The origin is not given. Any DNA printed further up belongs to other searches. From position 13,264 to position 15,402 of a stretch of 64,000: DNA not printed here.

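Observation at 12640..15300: Low-GC island (~50% GC in a ~70% GC genome) carrying an AIPR abortive-infection gene preceded by a 52-aa zinc-ribbon ORF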

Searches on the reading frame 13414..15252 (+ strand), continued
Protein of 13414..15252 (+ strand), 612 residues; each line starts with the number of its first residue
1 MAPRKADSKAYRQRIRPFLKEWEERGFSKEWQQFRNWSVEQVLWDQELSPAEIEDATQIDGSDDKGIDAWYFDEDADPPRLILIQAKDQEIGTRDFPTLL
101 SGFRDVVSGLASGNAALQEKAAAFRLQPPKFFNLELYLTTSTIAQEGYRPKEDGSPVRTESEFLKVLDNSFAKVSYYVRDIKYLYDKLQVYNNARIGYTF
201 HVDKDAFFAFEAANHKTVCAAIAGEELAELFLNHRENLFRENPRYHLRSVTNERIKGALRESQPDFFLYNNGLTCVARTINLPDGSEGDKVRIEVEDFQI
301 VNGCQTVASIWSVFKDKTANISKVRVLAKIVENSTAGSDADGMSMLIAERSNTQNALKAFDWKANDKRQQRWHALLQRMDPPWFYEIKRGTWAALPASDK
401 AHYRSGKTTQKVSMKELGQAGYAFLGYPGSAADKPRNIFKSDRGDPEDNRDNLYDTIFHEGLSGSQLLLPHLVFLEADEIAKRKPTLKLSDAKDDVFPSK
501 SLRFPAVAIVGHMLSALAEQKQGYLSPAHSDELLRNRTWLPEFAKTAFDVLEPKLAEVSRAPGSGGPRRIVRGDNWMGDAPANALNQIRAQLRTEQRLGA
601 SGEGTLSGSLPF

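Call 23: find_encoding_contigs(protein=P0121, flank=8000, max_places=4)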
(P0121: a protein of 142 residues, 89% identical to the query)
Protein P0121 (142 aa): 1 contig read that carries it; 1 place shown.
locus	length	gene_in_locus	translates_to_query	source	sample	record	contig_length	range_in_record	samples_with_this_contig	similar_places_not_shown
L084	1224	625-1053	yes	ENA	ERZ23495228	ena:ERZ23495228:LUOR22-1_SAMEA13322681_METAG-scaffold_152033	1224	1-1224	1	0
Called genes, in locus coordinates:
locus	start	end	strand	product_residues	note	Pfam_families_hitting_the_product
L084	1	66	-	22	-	?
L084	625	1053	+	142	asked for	-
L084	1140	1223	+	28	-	?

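Call 30: search_solved_structures(query=A1, max_evalue=1)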
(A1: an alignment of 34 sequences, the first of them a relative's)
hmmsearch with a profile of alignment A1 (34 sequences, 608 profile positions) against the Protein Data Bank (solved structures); distinct sequences matched with E-value up to 1: 0.

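Call 39: find_encoding_contigs(protein=P0004, flank=5000, max_places=2)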
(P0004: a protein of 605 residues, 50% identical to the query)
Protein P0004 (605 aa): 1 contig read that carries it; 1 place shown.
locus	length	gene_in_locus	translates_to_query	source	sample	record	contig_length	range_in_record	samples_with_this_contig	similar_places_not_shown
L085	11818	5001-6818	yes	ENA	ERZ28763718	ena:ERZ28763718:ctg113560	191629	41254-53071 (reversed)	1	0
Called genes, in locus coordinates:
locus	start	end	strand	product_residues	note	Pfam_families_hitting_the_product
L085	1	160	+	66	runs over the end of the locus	PF02790:COX2_TM (weak)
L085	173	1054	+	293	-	PF02628:COX15-CtaA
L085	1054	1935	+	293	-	PF01040:UbiA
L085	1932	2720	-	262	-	PF00378:ECH_1, PF16113:ECH_2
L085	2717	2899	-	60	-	-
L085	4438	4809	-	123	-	-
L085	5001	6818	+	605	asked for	PF10592:AIPR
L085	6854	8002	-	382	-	PF04909:Amidohydro_2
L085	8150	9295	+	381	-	PF04909:Amidohydro_2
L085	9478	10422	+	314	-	PF00296:Bac_luciferase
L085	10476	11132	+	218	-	PF03807:F420_oxidored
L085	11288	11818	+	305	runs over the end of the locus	PF01545:Cation_efflux, PF16916:ZT_dimer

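Call 40: find_encoding_contigs(protein=P0010, flank=5000, max_places=2)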
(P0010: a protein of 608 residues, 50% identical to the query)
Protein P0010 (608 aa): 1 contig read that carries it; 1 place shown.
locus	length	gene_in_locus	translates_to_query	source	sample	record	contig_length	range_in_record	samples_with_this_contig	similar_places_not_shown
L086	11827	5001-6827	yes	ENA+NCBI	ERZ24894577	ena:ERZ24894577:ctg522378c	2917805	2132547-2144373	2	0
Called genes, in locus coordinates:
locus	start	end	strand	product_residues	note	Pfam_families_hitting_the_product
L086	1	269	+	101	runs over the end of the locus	PF20584:DUF6787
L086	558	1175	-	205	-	-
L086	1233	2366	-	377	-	PF04909:Amidohydro_2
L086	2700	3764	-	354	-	PF04909:Amidohydro_2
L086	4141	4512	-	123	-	-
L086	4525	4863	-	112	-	-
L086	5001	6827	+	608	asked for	PF10592:AIPR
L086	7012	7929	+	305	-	PF00296:Bac_luciferase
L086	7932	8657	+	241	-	PF03807:F420_oxidored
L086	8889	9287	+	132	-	-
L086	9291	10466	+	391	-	PF00291:PALP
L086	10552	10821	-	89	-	PF00076:RRM_1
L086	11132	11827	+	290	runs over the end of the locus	PF00941:FAD_binding_5, PF03450:CO_deh_flav_C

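Call 41: find_encoding_contigs(protein=P0005, flank=5000, max_places=2)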
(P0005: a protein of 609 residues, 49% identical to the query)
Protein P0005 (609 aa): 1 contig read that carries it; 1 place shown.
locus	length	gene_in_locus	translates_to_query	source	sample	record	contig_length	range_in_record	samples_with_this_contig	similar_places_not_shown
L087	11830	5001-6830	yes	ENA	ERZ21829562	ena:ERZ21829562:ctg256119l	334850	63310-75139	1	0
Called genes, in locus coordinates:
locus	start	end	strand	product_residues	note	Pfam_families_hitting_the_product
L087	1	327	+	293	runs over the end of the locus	PF02628:COX15-CtaA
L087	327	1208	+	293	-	PF01040:UbiA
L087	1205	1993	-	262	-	PF00378:ECH_1, PF16113:ECH_2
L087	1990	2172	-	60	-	-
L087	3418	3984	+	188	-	PF13274:SocA_Panacea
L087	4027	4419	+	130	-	-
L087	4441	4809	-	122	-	-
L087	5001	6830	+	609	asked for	PF10592:AIPR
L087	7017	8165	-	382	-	PF04909:Amidohydro_2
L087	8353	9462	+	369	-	PF04909:Amidohydro_2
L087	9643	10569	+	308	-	PF00296:Bac_luciferase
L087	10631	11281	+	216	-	PF03807:F420_oxidored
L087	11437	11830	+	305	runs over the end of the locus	PF01545:Cation_efflux, PF16916:ZT_dimer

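Call 43: predict_structure(alignment_id=A1)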
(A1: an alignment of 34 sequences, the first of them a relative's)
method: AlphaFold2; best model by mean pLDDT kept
length: 612 residues; sequences in the alignment: 34
mean_pLDDT: 86.8   pTM: 0.51
mean pLDDT of the five models: 86.8, 86.7, 85.3, 84.6, 84.4
residues with pLDDT >= 90: 324; 70-90: 227; 50-70: 57; < 50: 4
segments of 3 or more residues with pLDDT < 50: none
pLDDT, mean of each block of 10 residues (from residue 1): 82 90 85 94 84 82 81 91 95 93 91 85 91 97 93 93 90 97 89 80 92 86 92 78 58 80 67 88 84 93 84 84 90 81 69 58 83 93 90 86 87 96 95 87 54 86 96 97 86 76 97 97 96 95 97 90 81 88 97 93 86 89
secondary structure, 60 per line:
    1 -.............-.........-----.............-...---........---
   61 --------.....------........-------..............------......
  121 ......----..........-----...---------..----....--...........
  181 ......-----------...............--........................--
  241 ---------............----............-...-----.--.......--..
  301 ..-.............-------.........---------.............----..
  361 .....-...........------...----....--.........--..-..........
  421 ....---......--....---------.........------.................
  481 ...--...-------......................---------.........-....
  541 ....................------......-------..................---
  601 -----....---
elements in order: H2-14 H16-24 H30-42 H50-57 E69-73 E80-87 H95-108 H115-126 E131-140 E164-167 E170-180 H181-186 E198-203 E207-212 E215-223 H224-238 H250-261 E266-277 E279-281 E290-296 E299-302 H304-316 E324-332 H342-354 H359-365 H367-377 E384-386 H391-394 H397-403 E411-413 H414-424 H428-433 H436-439 H449-457 H464-483 E486-488 E496-498 H499-517 H527-535 H537-560 H567-572 H580-597 H606-609

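Call 45: predict_structure(alignment_id=A4)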
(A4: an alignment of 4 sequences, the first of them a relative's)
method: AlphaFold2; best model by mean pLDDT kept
length: 142 residues; sequences in the alignment: 4
mean_pLDDT: 41.7   pTM: 0.33
mean pLDDT of the five models: 41.7, 39.8, 39.5, 37.8, 36.6
residues with pLDDT >= 90: 0; 70-90: 0; 50-70: 36; < 50: 106
segments of 3 or more residues with pLDDT < 50: 1-49, 81-119, 131-142
pLDDT, mean of each block of 10 residues (from residue 1): 37 36 32 36 47 55 53 55 36 33 43 36 52 37 29
secondary structure, 60 per line:
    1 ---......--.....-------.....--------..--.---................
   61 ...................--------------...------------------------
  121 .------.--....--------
elements in order: E4-9 E12-16 E24-28 H45-79 E94-96 H131-134

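Call 46: search_protein_representatives(alignment_id=A4)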
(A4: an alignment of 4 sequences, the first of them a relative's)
Query: 4 sequences, 120 profile positions. Proteins with E-value up to 0.001 (for the whole library): 3; up to 1e-10: 2; up to 1e-30: 2. The best 3 are listed.
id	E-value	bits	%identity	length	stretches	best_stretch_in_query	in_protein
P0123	8.7e-67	238.9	-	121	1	1-120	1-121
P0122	2.4e-32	127.8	-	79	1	1-63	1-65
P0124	8.1e-07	45.4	-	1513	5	2-41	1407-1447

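Call 59: search_protein_families(library=pfam, proteins=[L085:4441-4809:-, L086:4144-4512:-, L029:7857-8111:+, L022:5527-5781:+, P0121, P0123], max_evalue=1)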
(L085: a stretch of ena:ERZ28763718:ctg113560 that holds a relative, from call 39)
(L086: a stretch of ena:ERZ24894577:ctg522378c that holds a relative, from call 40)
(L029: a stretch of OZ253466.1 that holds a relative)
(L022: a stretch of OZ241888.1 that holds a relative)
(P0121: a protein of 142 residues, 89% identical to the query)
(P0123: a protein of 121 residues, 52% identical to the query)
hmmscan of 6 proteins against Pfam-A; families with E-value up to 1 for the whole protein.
L085:4441-4809:- (123 aa): 1 family
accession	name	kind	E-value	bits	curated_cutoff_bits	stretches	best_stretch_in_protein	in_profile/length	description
PF11304.13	DUF3106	-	0.17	12.8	24.3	1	41-79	34-72/104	Protein of unknown function (DUF3106)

L086:4144-4512:- (123 aa): 2 families
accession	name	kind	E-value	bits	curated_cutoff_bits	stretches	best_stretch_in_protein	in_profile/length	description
PF24482.1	XPB_C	-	0.048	14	27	1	31-63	13-44/105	XPB-like, C-terminal domain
PF23238.1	DUF7068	-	0.13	12.9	27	1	72-110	22-58/65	Domain of unknown function (DUF7068)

L029:7857-8111:+ (85 aa): 0 families

L022:5527-5781:+ (85 aa): 0 families

P0121 (142 aa): 8 families
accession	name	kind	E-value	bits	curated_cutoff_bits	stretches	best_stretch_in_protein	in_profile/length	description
PF09723.15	Zn_ribbon_8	-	0.0091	16.4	34.4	1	100-128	6-36/41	Zinc ribbon domain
PF14369.11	Zn_ribbon_19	-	0.035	14.7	30.8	1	100-127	3-29/35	zinc-ribbon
PF24460.1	DUF7575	-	0.048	13.5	28.5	1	121-130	5-14/28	Domain of unknown function (DUF7575)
PF12773.13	DZR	-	0.093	13.3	27.3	1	101-130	14-35/45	Double zinc ribbon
PF13248.11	Zn_ribbon_3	-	0.14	12.1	27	1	116-129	13-26/26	zinc-ribbon domain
PF14634.12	zf-RING_5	-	0.15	12.5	27.9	1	101-126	24-42/43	zinc-RING finger domain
PF13240.11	Zn_Ribbon_1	-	0.23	11.8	25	1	114-129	8-23/23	zinc-ribbon domain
PF24463.1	DUF7577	-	0.6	10.2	28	0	121-128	4-11/27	Domain of unknown function (DUF7577)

P0123 (121 aa): 6 families
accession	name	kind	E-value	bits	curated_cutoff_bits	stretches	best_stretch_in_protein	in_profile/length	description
PF24460.1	DUF7575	-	0.013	15.3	28.5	1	106-115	5-14/28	Domain of unknown function (DUF7575)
PF14369.11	Zn_ribbon_19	-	0.058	14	30.8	1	83-112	2-29/35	zinc-ribbon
PF09723.15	Zn_ribbon_8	-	0.075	13.5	34.4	1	85-113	4-36/41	Zinc ribbon domain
PF13248.11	Zn_ribbon_3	-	0.16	12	27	1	101-114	13-26/26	zinc-ribbon domain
PF20097.4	DUF6487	-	0.34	11.8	24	0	55-89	20-58/67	Domain of unknown function (DUF6487)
PF12677.13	DUF3797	-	0.88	10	25.1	0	98-112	7-21/48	Domain of unknown function (DUF3797)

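Call 72: search_protein_families(library=pfam, alignment_id=A1, max_evalue=1)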
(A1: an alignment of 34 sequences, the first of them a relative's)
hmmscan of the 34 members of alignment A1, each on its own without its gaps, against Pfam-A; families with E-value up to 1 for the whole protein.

A. member 1, P0001 (612 aa): 1 family
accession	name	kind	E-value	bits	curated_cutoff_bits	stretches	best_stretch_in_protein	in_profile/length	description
PF10592.14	AIPR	-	5.2e-42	145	25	1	239-500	1-256/308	AIPR protein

B. families by the number of members that match (of 34 scanned): 18 families
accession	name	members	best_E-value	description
PF10592.14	AIPR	34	1.3e-51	AIPR protein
PF04471.18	Mrr_cat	6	0.026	Restriction endonuclease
PF15693.10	Med26_C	1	0.0064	Mediator complex subunit 26 C-terminal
PF05753.20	TRAP_beta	1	0.0077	Translocon-associated protein beta (TRAPB)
PF16125.10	DUF4837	1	0.0085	Domain of unknown function (DUF4837)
PF08539.16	HbrB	1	0.031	HbrB-like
PF15081.11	DUF4548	1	0.032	Domain of unknown function (DUF4548)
PF08216.17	CTNNBL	1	0.047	Catenin-beta-like, Arm-motif containing nuclear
PF07103.16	DUF1365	1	0.048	Protein of unknown function (DUF1365)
PF08738.15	Gon7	1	0.074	Gon7 family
PF11553.14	DUF3231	1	0.091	Protein of unknown function (DUF3231)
PF23368.1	DUF7092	1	0.12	Domain of unknown function (DUF7092)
PF07962.17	Swi3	1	0.16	Replication Fork Protection Component Swi3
PF22722.2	NA-iREase1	1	0.17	NACHT-associated inactive Restriction Endonuclease 1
PF22092.2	T26-6p_Ig-like_dom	1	0.18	T26-6p, immunoglobulin-like domain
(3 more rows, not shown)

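Call 75: fold_search(model_id=the predicted structure, library=pdb)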
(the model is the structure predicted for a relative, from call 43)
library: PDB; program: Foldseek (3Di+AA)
matches with E <= 10: 223; with E <= 0.001: 0
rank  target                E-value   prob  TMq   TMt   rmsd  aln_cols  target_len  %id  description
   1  5ld5_C                2.7e-01  0.08  0.06  0.09  19.4       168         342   11  Crystal structure of a bacterial dehydrogenase at 2.19 Angstroms resolution (released 2017-07-12)
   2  5ld5_A                4.4e-01  0.07  0.06  0.09  19.3       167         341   11  Crystal structure of a bacterial dehydrogenase at 2.19 Angstroms resolution (released 2017-07-12)
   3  5ld5_B                6.7e-01  0.06  0.06  0.09  19.1       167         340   11  Crystal structure of a bacterial dehydrogenase at 2.19 Angstroms resolution (released 2017-07-12)
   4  7eiv_C                7.0e-01  0.06  0.10  0.11  20.9       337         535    9  heterotetrameric glycyl-tRNA synthetase from Escherichia coli (released 2021-08-11)
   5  5v8x_A                7.4e-01  0.03  0.07  0.09  19.1       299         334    9  Mutant Structures of Streptococcus Agalactiae GBS Glyceraldehyde-3-Phosphate Dehydrogenase (GAPDH) (released 2018-02-28)
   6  6ite_Q                7.7e-01  0.04  0.06  0.08  19.7       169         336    8  Crystal structure of group A Streptococcal surface dehydrogenase (SDH) (released 2019-09-25)
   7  5v8x_B                8.1e-01  0.02  0.07  0.09  18.9       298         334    9  Mutant Structures of Streptococcus Agalactiae GBS Glyceraldehyde-3-Phosphate Dehydrogenase (GAPDH) (released 2018-02-28)
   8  6iep_D                8.9e-01  0.03  0.07  0.09  19.1       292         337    7  GAPDH of Streptococcus agalactiae (released 2019-01-02)
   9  7eiv_D                9.8e-01  0.06  0.10  0.10  19.5       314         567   11  heterotetrameric glycyl-tRNA synthetase from Escherichia coli (released 2021-08-11)
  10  5utl_B                1.1e+00  0.03  0.06  0.08  20.5       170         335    8  Mutant Structures of Streptococcus Agalactiae GBS Glyceraldehyde-3-Phosphate Dehydrogenase (GAPDH) (released 2018-03-07)
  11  5jyf_A                1.1e+00  0.02  0.07  0.10  19.0       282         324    9  Structures of Streptococcus agalactiae GBS GAPDH in different enzymatic states (released 2016-12-21)
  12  5m6d_B                1.1e+00  0.04  0.06  0.08  19.6       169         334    8  Streptococcus pneumoniae Glyceraldehyde-3-Phosphate Dehydrogenase (SpGAPDH) crystal structure (released 2017-01-11)
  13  5utm_D                1.2e+00  0.03  0.06  0.08  20.0       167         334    9  Mutant Structures of Streptococcus Agalactiae GBS Glyceraldehyde-3-Phosphate Dehydrogenase (GAPDH) (released 2018-02-28)
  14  6fzi_B                1.2e+00  0.02  0.06  0.09  19.4       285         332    8  Crystal Structure of a Clostridial Dehydrogenase at 2.55 Angstroems Resolution (released 2019-03-27)
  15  5jyf_D                1.2e+00  0.02  0.07  0.10  19.2       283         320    9  Structures of Streptococcus agalactiae GBS GAPDH in different enzymatic states (released 2016-12-21)
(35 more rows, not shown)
